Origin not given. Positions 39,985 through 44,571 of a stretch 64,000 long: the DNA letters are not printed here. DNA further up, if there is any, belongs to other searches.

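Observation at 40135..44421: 1428-aa membrane-anchored coiled-coil protein directly upstream of flhA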

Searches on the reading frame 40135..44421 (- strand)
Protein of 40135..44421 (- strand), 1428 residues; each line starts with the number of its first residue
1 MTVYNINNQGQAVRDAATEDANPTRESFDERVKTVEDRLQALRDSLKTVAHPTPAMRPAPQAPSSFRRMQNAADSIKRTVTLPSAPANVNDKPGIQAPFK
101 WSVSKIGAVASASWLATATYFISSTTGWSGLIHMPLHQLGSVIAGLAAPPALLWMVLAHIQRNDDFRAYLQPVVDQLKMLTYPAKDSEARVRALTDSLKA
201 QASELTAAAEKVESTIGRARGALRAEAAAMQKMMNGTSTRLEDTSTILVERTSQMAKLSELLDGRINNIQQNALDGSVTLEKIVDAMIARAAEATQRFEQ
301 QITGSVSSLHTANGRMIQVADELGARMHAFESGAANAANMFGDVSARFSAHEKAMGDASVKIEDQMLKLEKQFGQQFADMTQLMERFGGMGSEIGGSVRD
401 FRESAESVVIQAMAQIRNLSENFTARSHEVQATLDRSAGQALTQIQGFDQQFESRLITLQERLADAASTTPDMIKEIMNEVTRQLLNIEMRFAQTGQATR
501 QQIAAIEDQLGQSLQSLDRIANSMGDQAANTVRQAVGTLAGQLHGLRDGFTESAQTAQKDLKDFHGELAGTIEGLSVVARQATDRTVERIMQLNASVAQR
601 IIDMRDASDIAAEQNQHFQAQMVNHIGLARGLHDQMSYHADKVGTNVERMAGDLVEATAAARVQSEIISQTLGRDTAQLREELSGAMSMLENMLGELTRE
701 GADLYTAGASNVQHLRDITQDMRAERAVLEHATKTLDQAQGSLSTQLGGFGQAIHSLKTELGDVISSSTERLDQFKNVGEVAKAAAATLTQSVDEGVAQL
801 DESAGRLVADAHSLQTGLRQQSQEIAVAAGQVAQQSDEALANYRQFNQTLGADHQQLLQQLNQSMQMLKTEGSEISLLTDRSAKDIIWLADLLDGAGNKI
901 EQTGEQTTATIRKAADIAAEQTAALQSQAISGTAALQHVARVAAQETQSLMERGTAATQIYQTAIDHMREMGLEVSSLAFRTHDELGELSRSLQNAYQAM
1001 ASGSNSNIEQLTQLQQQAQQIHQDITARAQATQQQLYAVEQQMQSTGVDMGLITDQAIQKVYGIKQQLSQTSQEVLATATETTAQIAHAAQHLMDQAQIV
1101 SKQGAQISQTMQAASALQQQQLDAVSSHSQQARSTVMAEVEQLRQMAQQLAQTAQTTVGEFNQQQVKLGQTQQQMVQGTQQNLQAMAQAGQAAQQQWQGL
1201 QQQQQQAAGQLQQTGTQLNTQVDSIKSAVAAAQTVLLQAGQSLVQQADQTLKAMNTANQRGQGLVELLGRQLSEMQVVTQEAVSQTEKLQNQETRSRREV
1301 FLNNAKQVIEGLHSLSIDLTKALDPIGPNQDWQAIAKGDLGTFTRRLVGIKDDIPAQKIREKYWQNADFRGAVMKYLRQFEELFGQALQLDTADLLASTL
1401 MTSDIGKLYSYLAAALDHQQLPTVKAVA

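Call 5: search_protein_families(library=pfam, proteins=[window:40135-44421:-], max_evalue=0.01)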
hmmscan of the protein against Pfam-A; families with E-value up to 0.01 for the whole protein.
window:40135-44421:- (1428 aa): 2 families
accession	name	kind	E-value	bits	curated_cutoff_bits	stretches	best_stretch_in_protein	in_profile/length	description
PF01442.23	Apolipoprotein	-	0.00045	20.4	90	1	637-822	10-185/190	Apolipoprotein A1/A4/E domain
PF07464.16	ApoLp-III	-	0.0062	17.1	36.3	1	429-562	10-144/146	Apolipophorin-III precursor (apoLp-III)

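Call 6: search_protein_families(library=ncbifam, proteins=[window:40135-44421:-], max_evalue=0.01)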
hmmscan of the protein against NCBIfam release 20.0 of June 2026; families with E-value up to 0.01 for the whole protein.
window:40135-44421:- (1428 aa): 2 families
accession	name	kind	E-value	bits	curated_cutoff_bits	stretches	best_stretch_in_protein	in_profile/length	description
TIGR02168.1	SMC_prok_B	equivalog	0.00035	18.4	567.35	1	190-493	683-977/1181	chromosome segregation protein SMC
TIGR04527.1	mycoplas_twoTM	subfamily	0.0096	15.6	125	0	401-531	34-173/248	MG_279/MG_280 family protein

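Call 7: find_homologous_proteins(query=window:40135-44421:-)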
Query window:40135-44421:- (1428 aa): 2 proteins with E <= 0.001 among 8000 candidates.
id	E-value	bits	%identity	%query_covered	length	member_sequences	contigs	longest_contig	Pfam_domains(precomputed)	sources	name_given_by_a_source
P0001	0.0e+0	2051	71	100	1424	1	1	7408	-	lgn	-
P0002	1.0e-4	39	23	30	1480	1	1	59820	PF07464.17,PF01442.24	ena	-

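Call 61: find_encoding_contigs(protein=P0001, flank=10000, max_places=4)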
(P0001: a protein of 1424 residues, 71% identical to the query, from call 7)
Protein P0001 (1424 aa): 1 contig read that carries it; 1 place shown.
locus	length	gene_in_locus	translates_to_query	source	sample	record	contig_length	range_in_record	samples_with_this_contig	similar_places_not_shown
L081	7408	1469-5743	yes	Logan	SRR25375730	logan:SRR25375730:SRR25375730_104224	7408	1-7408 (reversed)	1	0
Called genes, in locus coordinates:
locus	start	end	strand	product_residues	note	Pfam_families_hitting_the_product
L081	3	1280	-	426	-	?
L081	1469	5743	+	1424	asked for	-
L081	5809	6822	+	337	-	PF00072:Response_reg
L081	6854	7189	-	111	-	-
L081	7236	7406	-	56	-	?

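Call 62: find_encoding_contigs(protein=window:40135-44421:-, flank=3000, max_places=3)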
Protein window:40135-44421:- (1428 aa): no gene with exactly this product is on record in the collection.

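Call 63: search_protein_families(library=pfam, proteins=[L081:5809-6822:+, L081:6854-7189:-, L081:3-1280:-], max_evalue=0.01)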
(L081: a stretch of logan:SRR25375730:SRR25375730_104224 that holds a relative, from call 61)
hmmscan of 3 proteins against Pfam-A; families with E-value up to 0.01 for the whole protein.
L081:5809-6822:+ (337 aa): 1 family
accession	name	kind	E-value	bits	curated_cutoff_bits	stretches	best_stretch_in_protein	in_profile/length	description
PF00072.30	Response_reg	-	1.1e-20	74.3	30.2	1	11-125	1-110/111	Response regulator receiver domain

L081:6854-7189:- (111 aa): 0 families

L081:3-1280:- (426 aa): 1 family
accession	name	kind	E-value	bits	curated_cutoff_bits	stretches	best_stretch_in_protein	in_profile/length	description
PF00330.25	Aconitase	-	4.2e-164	547.3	28.7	1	3-426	1-436/463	Aconitase family (aconitate hydratase)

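Call 100: search_protein_families(library=pfam, proteins=[P0002], max_evalue=0.01)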
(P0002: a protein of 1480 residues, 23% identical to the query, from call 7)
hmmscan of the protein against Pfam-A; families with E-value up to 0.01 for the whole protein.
P0002 (1480 aa): 2 families
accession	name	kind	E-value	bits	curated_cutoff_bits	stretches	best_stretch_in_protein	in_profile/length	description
PF01442.23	Apolipoprotein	-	6.4e-38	130.8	90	5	519-651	51-183/190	Apolipoprotein A1/A4/E domain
PF07464.16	ApoLp-III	-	8.3e-10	39.4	36.3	0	689-809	19-142/146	Apolipophorin-III precursor (apoLp-III)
